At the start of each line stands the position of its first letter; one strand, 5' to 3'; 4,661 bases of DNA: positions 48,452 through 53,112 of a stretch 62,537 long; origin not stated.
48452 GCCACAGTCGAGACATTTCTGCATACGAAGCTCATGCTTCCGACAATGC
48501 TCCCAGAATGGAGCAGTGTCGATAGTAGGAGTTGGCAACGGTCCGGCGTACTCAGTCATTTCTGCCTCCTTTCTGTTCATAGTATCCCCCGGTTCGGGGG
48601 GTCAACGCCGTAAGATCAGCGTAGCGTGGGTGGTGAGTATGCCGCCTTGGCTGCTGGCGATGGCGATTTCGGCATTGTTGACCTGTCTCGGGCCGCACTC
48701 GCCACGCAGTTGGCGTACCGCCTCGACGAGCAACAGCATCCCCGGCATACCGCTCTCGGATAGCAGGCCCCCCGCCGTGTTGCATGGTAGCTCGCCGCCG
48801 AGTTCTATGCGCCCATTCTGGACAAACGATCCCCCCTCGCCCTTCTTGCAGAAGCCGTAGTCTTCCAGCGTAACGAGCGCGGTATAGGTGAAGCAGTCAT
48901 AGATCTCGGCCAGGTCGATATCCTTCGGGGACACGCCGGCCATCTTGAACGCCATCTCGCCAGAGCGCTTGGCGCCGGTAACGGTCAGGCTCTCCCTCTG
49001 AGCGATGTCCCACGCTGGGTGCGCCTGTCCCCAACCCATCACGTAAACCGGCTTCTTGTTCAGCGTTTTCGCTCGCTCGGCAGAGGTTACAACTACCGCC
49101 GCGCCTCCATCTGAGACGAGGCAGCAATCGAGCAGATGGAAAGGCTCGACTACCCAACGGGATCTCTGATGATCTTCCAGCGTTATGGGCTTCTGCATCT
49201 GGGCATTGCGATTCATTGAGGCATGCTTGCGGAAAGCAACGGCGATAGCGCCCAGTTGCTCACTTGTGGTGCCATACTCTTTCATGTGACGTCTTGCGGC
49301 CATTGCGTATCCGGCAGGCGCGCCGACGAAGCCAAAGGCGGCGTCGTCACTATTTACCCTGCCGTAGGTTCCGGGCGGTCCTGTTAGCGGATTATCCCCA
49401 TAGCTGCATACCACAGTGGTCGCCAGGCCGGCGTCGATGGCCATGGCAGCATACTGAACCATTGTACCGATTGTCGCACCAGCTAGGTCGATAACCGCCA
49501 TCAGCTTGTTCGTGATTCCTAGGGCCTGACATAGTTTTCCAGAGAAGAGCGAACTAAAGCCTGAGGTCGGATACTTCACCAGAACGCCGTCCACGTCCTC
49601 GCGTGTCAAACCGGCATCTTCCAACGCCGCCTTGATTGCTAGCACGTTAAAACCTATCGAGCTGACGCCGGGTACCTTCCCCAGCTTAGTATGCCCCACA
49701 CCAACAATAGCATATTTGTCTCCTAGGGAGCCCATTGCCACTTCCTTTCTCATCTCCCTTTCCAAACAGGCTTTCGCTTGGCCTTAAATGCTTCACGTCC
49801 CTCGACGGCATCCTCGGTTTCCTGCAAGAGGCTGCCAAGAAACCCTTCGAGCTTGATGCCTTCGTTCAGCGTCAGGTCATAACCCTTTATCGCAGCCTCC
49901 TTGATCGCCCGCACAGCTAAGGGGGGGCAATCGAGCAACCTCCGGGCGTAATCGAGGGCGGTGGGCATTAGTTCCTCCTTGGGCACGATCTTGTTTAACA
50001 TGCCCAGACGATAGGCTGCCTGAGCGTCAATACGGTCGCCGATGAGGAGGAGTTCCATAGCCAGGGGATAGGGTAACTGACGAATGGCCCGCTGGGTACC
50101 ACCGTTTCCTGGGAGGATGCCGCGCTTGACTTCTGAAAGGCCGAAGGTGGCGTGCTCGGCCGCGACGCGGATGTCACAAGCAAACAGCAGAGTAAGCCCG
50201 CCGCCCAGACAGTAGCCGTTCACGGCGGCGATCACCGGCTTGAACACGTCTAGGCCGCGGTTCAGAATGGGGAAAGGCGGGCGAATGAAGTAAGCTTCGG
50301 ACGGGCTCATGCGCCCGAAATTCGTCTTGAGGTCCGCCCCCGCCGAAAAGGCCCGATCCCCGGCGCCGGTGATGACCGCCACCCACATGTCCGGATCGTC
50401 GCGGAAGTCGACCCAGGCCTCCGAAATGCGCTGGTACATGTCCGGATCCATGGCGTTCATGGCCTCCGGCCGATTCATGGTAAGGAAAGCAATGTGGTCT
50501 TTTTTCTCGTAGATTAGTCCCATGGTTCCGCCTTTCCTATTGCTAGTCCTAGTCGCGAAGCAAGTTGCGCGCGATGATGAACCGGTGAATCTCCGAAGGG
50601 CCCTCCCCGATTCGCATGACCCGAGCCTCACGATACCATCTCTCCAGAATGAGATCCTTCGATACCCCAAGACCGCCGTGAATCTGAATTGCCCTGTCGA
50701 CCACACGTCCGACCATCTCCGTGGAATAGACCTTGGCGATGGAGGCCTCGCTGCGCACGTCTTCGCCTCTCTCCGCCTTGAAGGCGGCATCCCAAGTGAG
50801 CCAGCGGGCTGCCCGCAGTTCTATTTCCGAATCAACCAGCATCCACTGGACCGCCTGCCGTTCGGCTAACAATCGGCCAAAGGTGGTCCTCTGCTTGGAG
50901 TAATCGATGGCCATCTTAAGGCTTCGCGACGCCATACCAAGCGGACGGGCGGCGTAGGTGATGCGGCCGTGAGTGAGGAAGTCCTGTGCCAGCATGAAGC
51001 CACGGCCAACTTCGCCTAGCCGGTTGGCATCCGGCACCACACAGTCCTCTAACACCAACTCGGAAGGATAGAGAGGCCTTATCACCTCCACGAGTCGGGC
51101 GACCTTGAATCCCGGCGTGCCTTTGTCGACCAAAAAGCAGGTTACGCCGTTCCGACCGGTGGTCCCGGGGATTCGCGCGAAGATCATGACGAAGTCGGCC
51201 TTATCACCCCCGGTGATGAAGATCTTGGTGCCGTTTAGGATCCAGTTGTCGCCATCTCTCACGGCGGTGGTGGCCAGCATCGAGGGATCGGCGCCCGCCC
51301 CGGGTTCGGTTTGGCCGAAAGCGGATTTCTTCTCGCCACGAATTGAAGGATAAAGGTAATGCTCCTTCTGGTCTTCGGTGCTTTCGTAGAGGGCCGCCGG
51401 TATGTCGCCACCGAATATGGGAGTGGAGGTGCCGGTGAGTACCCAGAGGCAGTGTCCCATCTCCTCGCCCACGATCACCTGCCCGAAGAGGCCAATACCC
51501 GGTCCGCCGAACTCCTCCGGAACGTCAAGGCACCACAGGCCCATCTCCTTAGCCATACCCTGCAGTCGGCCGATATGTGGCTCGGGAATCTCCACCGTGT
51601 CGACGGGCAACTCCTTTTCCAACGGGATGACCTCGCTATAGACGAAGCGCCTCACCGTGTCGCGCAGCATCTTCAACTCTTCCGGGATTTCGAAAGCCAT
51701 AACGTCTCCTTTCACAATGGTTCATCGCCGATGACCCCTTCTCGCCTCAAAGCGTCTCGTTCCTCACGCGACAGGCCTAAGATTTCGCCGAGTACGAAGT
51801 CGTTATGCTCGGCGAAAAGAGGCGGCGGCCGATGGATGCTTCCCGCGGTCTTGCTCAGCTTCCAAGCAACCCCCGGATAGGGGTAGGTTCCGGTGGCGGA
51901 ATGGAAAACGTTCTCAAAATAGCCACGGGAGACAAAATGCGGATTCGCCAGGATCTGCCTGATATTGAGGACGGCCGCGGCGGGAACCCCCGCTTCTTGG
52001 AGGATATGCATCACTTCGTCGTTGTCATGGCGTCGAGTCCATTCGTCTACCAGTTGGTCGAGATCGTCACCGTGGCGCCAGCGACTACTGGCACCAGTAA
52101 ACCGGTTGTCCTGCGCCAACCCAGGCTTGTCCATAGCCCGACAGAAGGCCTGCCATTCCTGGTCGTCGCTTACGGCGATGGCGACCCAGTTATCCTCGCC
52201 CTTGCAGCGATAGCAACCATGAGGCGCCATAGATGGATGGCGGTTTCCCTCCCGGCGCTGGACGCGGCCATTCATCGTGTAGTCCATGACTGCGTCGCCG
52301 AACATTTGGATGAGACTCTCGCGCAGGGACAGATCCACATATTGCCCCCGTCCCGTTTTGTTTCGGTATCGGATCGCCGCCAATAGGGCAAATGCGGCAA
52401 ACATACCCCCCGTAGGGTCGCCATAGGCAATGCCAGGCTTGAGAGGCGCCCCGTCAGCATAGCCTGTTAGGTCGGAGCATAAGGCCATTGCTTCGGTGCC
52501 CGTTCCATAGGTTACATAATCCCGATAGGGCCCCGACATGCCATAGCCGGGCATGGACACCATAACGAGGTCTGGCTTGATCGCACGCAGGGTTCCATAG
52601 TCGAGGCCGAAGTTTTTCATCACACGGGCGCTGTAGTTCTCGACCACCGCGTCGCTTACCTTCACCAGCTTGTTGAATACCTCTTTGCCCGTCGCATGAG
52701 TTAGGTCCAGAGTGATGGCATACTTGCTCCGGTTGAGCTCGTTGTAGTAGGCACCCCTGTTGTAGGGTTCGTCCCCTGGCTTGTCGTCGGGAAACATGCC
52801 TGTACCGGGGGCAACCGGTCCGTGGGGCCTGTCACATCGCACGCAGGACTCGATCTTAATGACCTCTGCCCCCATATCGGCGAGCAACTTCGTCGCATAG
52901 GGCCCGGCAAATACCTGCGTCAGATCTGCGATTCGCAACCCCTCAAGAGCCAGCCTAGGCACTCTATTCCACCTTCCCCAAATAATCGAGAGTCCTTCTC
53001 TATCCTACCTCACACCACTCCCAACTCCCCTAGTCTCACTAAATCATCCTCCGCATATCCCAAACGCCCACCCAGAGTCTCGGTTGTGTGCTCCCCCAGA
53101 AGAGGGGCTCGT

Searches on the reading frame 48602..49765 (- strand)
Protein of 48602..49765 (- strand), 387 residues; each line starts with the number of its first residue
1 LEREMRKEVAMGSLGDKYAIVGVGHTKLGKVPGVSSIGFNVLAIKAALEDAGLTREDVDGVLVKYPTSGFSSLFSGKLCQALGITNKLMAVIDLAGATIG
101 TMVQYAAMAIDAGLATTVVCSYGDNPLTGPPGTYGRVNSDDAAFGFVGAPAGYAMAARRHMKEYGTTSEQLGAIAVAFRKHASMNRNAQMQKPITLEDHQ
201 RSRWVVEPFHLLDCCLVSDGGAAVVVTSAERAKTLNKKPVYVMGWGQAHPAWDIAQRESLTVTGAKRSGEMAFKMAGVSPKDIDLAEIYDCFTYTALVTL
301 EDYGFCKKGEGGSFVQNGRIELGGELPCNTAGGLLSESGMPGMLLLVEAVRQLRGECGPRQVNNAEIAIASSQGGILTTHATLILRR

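Call 10: search_protein_families(library=pfam, proteins=[window:48602-49765:-], max_evalue=0.001)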
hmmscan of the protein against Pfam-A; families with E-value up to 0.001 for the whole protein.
window:48602-49765:- (387 aa): 3 families
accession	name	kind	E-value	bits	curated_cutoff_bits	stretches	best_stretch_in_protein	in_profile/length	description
PF22691.2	Thiolase_C_1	-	7e-60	201.4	28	1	246-387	1-144/144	Thiolase C-terminal domain-like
PF02803.24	Thiolase_C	-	7.7e-05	22.8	27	0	268-307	27-66/123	Thiolase, C-terminal domain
PF00108.29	Thiolase_N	-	0.00011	22.1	26.4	0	20-229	3-259/260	Thiolase, N-terminal domain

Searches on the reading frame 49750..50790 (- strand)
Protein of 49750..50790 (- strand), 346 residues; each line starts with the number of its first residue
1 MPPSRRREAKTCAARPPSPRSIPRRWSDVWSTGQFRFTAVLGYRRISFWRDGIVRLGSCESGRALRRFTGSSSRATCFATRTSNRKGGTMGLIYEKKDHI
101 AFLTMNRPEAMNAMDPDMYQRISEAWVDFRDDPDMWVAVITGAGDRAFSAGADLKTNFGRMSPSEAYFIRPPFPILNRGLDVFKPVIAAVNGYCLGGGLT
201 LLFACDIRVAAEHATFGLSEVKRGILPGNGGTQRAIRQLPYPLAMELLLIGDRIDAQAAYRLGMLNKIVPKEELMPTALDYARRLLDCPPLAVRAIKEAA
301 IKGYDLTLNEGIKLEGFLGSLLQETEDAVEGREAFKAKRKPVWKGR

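Call 10: search_protein_families(library=pfam, proteins=[window:49750-50790:-], max_evalue=0.001)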
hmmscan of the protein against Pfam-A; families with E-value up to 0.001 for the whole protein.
window:49750-50790:- (346 aa): 2 families
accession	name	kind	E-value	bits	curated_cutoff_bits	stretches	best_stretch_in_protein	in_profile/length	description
PF00378.25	ECH_1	-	8.6e-63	212.4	27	1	96-345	2-250/251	Enoyl-CoA hydratase/isomerase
PF16113.10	ECH_2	-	4.3e-32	112.4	27.2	1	101-274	2-177/335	Enoyl-CoA hydratase/isomerase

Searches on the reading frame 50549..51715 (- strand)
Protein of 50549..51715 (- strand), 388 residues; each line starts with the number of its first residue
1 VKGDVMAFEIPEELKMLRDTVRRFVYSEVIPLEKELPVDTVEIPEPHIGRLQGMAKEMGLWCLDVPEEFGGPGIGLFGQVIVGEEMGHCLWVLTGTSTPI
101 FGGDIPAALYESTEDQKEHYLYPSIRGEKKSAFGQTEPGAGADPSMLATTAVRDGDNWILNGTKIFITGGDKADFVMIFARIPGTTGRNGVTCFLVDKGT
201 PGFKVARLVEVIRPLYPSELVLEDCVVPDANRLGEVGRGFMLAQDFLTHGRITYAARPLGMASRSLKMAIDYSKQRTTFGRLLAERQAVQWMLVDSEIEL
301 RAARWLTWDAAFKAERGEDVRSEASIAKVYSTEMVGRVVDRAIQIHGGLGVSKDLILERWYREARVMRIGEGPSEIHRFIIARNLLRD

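Call 10: search_protein_families(library=pfam, proteins=[window:50549-51715:-], max_evalue=0.001)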
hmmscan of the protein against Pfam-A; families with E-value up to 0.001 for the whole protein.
window:50549-51715:- (388 aa): 4 families
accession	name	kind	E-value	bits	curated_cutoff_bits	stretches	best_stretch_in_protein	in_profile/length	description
PF00441.29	Acyl-CoA_dh_1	-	7.1e-47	159.7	22.4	1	237-386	1-150/150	Acyl-CoA dehydrogenase, C-terminal domain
PF02770.24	Acyl-CoA_dh_M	-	3.3e-21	75.7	33.3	1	132-224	1-96/97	Acyl-CoA dehydrogenase, middle domain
PF02771.21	Acyl-CoA_dh_N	-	8.1e-17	62.1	22.9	1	12-128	2-113/113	Acyl-CoA dehydrogenase, N-terminal domain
PF08028.16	Acyl-CoA_dh_2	-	1.4e-16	61.4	22.7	1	253-368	2-127/134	Acyl-CoA dehydrogenase, C-terminal domain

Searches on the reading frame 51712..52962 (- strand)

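Call 20: search_protein_families(library=pfam, proteins=[window:51712-52962:-])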
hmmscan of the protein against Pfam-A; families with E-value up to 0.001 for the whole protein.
window:51712-52962:- (416 aa): 1 family
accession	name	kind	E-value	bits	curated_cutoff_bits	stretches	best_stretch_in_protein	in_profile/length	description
PF02515.22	CoA_transf_3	-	8.7e-113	377.6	23.3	1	6-387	1-366/366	CoA-transferase family III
